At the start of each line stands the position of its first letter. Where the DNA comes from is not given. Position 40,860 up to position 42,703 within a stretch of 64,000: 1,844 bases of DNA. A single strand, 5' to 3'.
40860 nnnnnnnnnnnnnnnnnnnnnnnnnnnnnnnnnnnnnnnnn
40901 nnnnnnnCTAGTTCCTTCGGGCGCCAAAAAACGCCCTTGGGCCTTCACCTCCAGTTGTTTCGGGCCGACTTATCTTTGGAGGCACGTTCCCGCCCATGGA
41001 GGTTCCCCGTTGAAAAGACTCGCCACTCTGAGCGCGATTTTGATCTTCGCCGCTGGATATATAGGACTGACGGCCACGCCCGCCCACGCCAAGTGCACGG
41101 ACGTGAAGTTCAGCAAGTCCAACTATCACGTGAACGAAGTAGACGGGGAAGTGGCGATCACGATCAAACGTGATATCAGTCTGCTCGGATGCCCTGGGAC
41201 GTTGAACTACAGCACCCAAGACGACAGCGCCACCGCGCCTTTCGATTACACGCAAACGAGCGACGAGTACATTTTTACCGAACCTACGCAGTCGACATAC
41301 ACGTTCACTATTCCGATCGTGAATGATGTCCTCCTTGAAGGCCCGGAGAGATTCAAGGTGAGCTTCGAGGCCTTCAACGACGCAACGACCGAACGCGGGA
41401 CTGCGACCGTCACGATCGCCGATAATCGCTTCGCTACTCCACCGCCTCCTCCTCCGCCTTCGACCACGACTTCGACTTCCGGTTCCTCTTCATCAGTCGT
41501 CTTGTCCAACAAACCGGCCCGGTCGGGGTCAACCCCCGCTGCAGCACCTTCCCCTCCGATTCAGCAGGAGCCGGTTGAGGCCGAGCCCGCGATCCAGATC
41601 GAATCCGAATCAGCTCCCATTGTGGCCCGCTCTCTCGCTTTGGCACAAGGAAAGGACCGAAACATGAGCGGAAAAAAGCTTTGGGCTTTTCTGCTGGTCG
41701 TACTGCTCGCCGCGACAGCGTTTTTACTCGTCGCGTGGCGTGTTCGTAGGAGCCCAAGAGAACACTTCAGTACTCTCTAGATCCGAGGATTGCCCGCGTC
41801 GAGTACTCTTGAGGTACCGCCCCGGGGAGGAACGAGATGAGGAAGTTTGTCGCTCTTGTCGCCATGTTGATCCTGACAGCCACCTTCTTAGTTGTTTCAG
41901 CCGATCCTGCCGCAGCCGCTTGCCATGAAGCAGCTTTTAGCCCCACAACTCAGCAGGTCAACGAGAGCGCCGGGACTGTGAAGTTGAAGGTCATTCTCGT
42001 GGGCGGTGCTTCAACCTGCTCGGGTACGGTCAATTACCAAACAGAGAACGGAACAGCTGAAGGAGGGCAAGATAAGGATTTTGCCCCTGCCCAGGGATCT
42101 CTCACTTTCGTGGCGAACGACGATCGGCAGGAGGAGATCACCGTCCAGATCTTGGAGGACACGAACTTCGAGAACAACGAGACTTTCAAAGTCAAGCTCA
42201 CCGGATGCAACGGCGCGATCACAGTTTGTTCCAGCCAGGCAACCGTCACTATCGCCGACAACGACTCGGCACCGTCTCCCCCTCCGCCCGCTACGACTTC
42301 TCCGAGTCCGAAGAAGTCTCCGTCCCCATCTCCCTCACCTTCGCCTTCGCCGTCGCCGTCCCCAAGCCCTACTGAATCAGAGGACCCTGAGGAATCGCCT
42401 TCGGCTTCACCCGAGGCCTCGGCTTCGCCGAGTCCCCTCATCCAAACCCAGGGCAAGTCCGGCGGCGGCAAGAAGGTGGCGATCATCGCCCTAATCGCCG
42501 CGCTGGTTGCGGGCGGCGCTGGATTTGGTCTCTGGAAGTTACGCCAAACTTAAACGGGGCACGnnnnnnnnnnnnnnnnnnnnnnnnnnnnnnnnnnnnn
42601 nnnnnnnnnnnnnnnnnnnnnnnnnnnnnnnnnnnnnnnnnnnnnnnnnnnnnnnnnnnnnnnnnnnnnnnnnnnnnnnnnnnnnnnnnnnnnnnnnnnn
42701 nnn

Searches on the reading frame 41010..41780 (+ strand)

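Call 66: search_protein_families(library=pfam, proteins=[window:41010-41780:+])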
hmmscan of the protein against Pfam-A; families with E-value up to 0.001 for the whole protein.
window:41010-41780:+ (256 aa): 1 family
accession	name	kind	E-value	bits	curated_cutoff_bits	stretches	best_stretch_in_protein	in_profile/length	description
PF03160.20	Calx-beta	-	7.3e-18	65.2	27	1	31-139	7-118/119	Calx-beta domain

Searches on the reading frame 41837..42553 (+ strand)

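Call 66: search_protein_families(library=pfam, proteins=[window:41837-42553:+])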
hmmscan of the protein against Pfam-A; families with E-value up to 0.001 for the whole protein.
window:41837-42553:+ (238 aa): 1 family
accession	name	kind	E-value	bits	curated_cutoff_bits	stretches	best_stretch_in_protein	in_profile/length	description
PF03160.20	Calx-beta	-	1.8e-20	73.6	27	1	33-143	9-119/119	Calx-beta domain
